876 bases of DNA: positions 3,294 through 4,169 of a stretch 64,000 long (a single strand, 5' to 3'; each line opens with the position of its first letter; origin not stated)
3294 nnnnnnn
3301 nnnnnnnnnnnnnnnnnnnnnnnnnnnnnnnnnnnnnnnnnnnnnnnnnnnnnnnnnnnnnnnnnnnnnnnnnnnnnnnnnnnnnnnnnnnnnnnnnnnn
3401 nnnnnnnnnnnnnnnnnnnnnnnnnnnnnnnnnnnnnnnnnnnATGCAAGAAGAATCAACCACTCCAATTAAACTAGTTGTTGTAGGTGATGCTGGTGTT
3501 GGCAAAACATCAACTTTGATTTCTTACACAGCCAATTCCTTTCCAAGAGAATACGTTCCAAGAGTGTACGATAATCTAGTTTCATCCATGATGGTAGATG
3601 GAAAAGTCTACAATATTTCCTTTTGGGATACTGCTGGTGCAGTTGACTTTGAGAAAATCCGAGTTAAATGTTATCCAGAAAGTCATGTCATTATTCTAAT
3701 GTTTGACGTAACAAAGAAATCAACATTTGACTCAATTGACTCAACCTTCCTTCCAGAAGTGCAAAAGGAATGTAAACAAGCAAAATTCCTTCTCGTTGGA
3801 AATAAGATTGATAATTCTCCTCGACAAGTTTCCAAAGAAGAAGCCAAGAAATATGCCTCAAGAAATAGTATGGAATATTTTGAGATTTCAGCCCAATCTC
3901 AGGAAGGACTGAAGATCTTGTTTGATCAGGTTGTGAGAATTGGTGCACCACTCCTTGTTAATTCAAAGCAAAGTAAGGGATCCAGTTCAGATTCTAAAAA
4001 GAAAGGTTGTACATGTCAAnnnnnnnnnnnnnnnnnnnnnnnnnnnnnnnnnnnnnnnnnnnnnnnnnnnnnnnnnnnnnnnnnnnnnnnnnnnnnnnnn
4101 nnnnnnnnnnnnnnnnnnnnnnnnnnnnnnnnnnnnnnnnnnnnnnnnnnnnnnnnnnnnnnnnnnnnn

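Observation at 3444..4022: Rho GTPase predicted to be GTPase-deficient (Gly12-equivalent and Gln61-equivalent both Ala)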

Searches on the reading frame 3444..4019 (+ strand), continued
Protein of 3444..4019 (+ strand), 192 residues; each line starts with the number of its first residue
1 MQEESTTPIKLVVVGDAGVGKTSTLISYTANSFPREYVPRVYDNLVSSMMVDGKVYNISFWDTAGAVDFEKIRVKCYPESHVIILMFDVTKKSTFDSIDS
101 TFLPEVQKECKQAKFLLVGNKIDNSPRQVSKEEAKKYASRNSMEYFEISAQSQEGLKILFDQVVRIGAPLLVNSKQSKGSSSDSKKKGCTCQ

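Call 33: fold_search(model_id=the predicted structure, library=pdb)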
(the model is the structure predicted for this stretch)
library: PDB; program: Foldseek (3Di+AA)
matches with E <= 10: 1986; with E <= 0.001: 1855
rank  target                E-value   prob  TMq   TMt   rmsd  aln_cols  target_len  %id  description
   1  2ov2_H                1.5e-16  1.00  0.79  0.85   1.9       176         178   37  The crystal structure of the human RAC3 in complex with the CRIB domain of human p21-activated kinase 4 (PAK4) (released 2007-03-13)
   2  3eg5_A                1.6e-16  1.00  0.79  0.84   1.8       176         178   38  Crystal structure of MDIA1-TSH GBD-FH3 in complex with CDC42-GMPPNP (released 2008-10-14)
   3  3th5_A                1.8e-16  1.00  0.77  0.84   1.9       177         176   37  Crystal structure of wild-type RAC1 (released 2012-07-18)
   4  5fi0_B                2.0e-16  1.00  0.76  0.83   1.9       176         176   37  Crystal Structure of the P-Rex1 DH/PH tandem in complex with Rac1 (released 2016-04-20)
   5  5fi0_D                2.3e-16  1.00  0.78  0.84   2.2       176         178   36  Crystal Structure of the P-Rex1 DH/PH tandem in complex with Rac1 (released 2016-04-20)
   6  3sua_A                2.4e-16  1.00  0.77  0.83   2.3       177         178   36  Crystal structure of the intracellular domain of Plexin-B1 in complex with Rac1 (released 2011-09-07)
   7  4yc7_A                2.8e-16  1.00  0.79  0.84   1.8       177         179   38  Crystal structure of human FMNL2 GBD-FH3 Domains bound to Cdc42-GppNHp (released 2015-05-13)
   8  7use_G                3.3e-16  1.00  0.78  0.84   2.2       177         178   36  Cryo-EM structure of WAVE regulatory complex with Rac1 bound on both A and D site (released 2022-09-21)
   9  4yon_B                3.3e-16  1.00  0.76  0.82   2.0       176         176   37  P-Rex1:Rac1 complex (released 2015-07-01)
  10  9rfb_A                3.8e-16  1.00  0.77  0.83   1.9       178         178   36  Crystal Structure of Human Rac1 in Complex with the Scaffold Protein POSH (residues 321-348) (released 2025-12-03)
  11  1i4d_D                4.0e-16  1.00  0.78  0.84   1.8       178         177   36  CRYSTAL STRUCTURE ANALYSIS OF RAC1-GDP COMPLEXED WITH ARFAPTIN (P21) (released 2001-05-16)
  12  2h7v_B                4.0e-16  1.00  0.77  0.81   2.2       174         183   37  Co-crystal structure of YpkA-Rac1 (released 2006-09-19)
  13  2ov2_B                4.3e-16  1.00  0.78  0.83   1.9       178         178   37  The crystal structure of the human RAC3 in complex with the CRIB domain of human p21-activated kinase 4 (PAK4) (released 2007-03-13)
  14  3sbd_B                4.3e-16  1.00  0.76  0.83   2.0       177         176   36  Crystal structure of RAC1 P29S mutant (released 2012-07-18)
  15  2ngr_A                4.3e-16  1.00  0.76  0.76   2.6       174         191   38  TRANSITION STATE COMPLEX FOR GTP HYDROLYSIS BY CDC42: COMPARISONS OF THE HIGH RESOLUTION STRUCTURES FOR CDC42 BOUND TO (released 1999-01-06)
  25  3reg_A                1.1e-15  1.00  0.77  0.86   1.9       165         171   32  Crystal structure of EhRho1 bound to a GTP analog and Magnesium (released 2011-09-28)
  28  3ref_B                1.3e-15  1.00  0.79  0.84   2.0       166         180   32  Crystal structure of EhRho1 bound to GDP and Magnesium (released 2011-09-28)
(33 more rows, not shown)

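Call 49: list_cluster_members(proteins=[P0137, P0140, P0145, P0146, P0148, P0167, P0129, P0130, P0143, P0151])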
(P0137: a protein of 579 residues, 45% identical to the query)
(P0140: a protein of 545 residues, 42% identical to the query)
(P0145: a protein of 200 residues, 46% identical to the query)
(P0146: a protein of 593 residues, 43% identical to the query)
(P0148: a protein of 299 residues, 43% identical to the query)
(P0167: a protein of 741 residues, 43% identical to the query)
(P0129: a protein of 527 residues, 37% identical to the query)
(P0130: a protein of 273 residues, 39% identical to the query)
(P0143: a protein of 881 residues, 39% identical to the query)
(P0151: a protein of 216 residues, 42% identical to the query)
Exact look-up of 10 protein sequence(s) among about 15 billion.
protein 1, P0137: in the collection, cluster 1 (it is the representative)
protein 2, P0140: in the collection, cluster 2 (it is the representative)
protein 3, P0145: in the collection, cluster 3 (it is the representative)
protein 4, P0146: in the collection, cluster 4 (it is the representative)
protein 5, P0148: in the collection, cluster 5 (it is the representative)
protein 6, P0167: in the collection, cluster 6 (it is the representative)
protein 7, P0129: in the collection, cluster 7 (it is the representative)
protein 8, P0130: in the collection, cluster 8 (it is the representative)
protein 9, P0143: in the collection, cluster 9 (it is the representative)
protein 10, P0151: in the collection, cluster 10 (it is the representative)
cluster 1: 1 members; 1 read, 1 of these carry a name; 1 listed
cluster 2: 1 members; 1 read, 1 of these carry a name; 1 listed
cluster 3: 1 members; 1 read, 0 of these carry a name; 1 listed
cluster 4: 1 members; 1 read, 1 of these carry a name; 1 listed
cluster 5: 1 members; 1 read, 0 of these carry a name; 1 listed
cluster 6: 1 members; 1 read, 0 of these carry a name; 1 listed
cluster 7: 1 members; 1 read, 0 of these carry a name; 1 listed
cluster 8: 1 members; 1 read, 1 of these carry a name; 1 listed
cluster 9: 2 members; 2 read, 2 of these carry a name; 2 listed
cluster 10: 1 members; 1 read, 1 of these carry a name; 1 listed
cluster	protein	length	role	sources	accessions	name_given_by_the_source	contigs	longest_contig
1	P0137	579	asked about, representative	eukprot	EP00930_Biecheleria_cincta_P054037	TRINITY_DN3990_c0_g1_i1.p1 TRINITY_DN3990_c0_g1~~TRINITY_DN3990_c0_g1_i1.p1 ORF ...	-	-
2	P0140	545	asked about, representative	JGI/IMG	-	small GTP-binding protein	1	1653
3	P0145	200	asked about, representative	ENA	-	-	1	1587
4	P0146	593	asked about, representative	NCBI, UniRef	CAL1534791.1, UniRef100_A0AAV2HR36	unnamed protein product [Lymnaea stagnalis] | BTB domain-containing protein n=1 Tax=Lymnaea stagnalis TaxID=6523 RepID=A0AAV2HR36_LYMST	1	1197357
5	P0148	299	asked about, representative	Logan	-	-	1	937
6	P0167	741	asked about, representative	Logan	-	-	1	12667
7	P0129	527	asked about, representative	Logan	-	-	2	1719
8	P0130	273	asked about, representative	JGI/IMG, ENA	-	Ras-related C3 botulinum toxin substrate 1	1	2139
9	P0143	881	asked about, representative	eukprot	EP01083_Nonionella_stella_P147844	467083_1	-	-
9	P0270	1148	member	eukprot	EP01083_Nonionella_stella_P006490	18860_1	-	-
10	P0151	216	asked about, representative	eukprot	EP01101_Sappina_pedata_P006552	TRINITY_DN3273_c0_g1_i1.p1 TRINITY_DN3273_c0_g1~~TRINITY_DN3273_c0_g1_i1.p1 ORF ...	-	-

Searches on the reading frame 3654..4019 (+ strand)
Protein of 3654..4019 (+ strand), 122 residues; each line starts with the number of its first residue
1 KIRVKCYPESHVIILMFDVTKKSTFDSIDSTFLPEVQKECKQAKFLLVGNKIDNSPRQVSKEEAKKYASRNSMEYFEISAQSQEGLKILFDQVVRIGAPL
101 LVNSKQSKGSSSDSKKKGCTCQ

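Call 13: search_solved_structures(query=window:3654-4019:+, max_evalue=0.001, show_alignments=2)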
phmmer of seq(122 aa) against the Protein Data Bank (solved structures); distinct sequences matched with E-value up to 0.001: 437 (the best 60 are shown).
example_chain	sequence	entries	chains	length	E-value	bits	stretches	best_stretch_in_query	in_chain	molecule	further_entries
1x3s_A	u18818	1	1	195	7.2e-13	52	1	7-110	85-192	Ras-related protein Rab-18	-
5c1t_A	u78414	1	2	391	3e-12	50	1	11-95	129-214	Small GTPase EhRabX3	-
5c1s_A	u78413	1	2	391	3.1e-12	49.9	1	11-95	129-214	Small GTPase EhRabX3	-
1ki1_A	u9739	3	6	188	3.2e-11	46.7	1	2-95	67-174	G25K GTP-binding protein, placental isoform | CDC42 HOMOLOG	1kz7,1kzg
5upl_B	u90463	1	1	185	3.2e-11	46.7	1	2-95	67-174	Cell division control protein 42 homolog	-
6tky_C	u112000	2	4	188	3.4e-11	46.6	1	2-95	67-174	Cell division control protein 42 homolog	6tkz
2qrz_A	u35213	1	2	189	3.4e-11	46.6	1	2-95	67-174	Cell division control protein 42 homolog precursor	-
1a4r_A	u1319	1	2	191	3.5e-11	46.6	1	2-95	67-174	G25K GTP-BINDING PROTEIN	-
1an0_A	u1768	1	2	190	3.5e-11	46.6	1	2-95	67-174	CDC42HS-GDP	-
1grn_A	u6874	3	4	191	3.5e-11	46.5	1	2-95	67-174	PROTEIN (GTP BINDING PROTEIN) | PROTEIN (GTP BINDING PROTEIN (G25K)) | Cell division control protein 42 homolog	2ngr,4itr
9vm2_B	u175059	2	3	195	3.6e-11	46.5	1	2-95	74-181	Cell division control protein 42 homolog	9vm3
2wm9_B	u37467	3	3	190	3.6e-11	46.5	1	2-95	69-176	CELL DIVISION CONTROL PROTEIN 42 HOMOLOG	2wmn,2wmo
6aj4_B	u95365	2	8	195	3.6e-11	46.5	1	2-95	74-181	Cell division control protein 42 homolog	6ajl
3vhl_B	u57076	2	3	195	3.6e-11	46.5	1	2-95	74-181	Cell division control protein 42 homolog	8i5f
2odb_A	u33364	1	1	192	3.6e-11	46.5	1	2-95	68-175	Human Cell Division Cycle 42 (CDC42)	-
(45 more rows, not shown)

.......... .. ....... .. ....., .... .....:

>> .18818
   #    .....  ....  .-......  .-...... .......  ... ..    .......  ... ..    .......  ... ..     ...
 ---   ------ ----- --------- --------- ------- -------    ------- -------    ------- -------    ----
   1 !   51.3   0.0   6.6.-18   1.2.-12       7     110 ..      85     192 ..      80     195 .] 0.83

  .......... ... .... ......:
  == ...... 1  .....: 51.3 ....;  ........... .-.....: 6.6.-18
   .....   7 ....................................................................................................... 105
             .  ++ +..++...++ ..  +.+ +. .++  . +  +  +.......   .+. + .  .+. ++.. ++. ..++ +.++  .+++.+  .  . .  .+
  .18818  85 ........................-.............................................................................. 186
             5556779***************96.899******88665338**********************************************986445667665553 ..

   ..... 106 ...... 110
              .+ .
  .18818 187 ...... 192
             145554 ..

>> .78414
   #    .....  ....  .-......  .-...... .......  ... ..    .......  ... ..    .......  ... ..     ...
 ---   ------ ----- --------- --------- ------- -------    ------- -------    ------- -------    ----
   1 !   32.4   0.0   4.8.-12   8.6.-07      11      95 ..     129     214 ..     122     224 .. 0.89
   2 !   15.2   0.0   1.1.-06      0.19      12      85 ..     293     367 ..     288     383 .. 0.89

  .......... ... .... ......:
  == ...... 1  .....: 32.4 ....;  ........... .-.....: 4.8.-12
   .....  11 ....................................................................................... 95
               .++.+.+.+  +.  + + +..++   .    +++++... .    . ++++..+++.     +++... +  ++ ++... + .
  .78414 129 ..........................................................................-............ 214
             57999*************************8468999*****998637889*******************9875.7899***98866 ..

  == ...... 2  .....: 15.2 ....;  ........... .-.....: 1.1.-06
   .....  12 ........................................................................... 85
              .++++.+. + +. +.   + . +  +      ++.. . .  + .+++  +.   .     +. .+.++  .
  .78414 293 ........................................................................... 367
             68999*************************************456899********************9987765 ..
